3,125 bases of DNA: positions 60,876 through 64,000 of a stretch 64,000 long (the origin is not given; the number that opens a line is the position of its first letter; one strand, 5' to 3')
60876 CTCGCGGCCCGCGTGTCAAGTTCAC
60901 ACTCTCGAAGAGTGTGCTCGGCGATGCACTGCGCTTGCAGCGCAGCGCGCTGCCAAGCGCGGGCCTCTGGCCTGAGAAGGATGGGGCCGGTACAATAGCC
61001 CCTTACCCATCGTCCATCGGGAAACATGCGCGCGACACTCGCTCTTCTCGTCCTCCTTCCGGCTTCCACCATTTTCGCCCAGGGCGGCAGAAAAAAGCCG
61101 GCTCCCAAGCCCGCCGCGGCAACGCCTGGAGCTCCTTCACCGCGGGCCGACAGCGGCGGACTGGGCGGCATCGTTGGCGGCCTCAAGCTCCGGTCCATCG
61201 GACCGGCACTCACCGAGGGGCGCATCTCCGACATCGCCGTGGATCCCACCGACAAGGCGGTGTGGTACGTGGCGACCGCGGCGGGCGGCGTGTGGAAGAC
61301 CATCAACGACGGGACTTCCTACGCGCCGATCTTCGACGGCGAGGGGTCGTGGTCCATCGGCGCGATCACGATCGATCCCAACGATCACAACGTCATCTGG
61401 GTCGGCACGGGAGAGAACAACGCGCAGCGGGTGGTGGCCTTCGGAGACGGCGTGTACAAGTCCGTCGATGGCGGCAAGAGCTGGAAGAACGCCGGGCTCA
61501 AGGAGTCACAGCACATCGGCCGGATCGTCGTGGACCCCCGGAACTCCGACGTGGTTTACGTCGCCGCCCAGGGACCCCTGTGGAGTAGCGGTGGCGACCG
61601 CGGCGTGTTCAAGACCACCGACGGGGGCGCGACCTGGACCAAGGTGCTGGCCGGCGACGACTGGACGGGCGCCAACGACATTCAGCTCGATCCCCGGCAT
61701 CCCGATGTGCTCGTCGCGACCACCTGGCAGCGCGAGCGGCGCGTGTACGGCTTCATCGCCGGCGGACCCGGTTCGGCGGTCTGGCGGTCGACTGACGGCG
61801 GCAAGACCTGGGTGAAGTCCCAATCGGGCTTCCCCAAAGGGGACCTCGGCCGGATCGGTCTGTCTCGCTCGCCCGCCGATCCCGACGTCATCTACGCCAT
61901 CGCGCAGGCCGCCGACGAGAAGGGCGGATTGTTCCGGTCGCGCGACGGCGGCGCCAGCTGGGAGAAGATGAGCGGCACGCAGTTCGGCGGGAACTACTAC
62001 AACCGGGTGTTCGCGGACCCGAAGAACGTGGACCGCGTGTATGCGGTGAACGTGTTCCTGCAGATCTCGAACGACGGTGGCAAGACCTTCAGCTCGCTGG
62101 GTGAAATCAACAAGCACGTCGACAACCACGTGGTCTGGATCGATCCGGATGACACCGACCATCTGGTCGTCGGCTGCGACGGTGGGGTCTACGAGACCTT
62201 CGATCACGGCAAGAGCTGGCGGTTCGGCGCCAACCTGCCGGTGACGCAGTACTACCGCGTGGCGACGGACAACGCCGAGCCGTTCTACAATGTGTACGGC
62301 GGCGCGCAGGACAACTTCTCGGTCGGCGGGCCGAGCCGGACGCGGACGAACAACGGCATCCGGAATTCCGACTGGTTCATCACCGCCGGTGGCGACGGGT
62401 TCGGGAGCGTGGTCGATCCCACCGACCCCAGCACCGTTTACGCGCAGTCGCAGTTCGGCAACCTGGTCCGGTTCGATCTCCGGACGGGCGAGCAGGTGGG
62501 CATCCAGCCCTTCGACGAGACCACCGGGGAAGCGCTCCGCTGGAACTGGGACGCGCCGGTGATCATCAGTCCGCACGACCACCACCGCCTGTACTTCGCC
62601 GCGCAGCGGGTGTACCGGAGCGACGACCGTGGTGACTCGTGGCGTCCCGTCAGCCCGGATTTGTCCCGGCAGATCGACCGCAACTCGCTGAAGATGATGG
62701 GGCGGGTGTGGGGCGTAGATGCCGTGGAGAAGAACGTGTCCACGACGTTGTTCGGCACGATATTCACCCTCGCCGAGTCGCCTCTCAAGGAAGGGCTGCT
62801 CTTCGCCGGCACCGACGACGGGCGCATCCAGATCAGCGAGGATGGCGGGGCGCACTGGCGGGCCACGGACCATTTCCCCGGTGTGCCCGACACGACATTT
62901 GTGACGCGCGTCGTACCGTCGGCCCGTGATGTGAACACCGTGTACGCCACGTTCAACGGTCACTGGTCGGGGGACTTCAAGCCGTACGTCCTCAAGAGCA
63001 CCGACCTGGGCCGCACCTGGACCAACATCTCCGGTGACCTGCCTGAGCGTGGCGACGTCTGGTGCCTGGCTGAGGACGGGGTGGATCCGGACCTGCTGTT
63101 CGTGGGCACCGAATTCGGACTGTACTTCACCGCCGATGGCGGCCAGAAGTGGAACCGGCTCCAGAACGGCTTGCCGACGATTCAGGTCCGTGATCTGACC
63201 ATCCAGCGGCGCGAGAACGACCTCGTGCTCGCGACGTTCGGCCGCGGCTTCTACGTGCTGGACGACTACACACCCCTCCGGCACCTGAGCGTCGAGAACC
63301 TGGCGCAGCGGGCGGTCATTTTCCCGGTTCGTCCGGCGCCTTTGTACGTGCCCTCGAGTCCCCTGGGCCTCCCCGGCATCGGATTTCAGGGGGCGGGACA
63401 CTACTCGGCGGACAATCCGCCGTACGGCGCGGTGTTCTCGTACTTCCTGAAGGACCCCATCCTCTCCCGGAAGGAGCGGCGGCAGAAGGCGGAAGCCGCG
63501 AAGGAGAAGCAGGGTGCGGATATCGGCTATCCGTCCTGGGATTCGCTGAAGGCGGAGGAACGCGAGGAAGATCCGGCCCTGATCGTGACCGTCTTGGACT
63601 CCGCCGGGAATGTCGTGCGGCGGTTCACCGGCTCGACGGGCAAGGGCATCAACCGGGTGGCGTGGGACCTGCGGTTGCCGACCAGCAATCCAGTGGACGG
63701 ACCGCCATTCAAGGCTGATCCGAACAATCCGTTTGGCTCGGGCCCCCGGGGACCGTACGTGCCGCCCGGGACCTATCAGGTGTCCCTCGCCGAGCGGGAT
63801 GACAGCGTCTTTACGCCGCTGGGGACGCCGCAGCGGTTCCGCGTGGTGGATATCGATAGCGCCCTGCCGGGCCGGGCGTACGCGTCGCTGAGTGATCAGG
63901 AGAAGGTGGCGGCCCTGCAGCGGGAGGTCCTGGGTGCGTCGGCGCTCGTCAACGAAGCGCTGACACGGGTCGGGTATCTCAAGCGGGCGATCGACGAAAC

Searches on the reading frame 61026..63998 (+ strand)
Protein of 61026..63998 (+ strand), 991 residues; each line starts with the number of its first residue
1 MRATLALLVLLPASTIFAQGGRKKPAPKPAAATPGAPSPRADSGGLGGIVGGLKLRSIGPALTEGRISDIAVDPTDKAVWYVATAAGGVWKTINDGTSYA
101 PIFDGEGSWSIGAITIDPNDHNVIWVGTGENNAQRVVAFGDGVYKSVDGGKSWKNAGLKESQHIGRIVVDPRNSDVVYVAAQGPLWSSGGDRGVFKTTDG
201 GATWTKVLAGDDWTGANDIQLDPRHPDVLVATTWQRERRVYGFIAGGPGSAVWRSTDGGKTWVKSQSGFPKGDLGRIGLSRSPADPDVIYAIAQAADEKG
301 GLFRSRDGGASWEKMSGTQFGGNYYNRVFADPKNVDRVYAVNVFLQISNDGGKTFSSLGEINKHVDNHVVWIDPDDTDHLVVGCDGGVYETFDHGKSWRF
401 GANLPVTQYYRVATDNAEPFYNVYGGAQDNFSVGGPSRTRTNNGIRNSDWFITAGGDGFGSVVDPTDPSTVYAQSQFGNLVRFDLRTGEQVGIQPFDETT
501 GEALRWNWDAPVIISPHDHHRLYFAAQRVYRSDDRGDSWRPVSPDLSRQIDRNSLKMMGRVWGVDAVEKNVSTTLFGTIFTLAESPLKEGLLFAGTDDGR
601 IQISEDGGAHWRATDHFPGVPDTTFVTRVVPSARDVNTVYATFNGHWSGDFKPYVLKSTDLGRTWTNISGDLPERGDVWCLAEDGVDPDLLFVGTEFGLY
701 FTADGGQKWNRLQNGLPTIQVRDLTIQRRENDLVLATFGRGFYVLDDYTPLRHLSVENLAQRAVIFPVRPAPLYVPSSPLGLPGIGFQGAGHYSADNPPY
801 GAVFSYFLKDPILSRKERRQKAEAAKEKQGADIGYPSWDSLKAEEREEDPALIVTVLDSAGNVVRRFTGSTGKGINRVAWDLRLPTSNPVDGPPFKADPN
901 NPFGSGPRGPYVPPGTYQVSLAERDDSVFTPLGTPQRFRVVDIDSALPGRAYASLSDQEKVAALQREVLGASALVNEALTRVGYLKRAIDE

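Call 55: search_protein_families(library=pfam, proteins=[window:61026-63998:+], max_evalue=0.001)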
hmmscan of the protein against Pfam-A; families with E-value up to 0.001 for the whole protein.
window:61026-63998:+ (991 aa): 4 families
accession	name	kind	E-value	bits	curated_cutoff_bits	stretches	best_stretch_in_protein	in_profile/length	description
PF15902.12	Sortilin-Vps10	-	7.6e-33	114.4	33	3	143-235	3-89/446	Sortilin, neurotensin receptor 3,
PF02012.26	BNR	-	5.5e-16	56.3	27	0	253-263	1-11/12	BNR/Asp-box repeat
PF14870.12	PSII_BNR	-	1.3e-06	28.4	27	0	232-267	239-271/303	Photosynthesis system II assembly factor YCF48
PF24316.1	Tli3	-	0.00016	22.5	27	0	339-358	80-99/129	T6SS Tli3 immunity protein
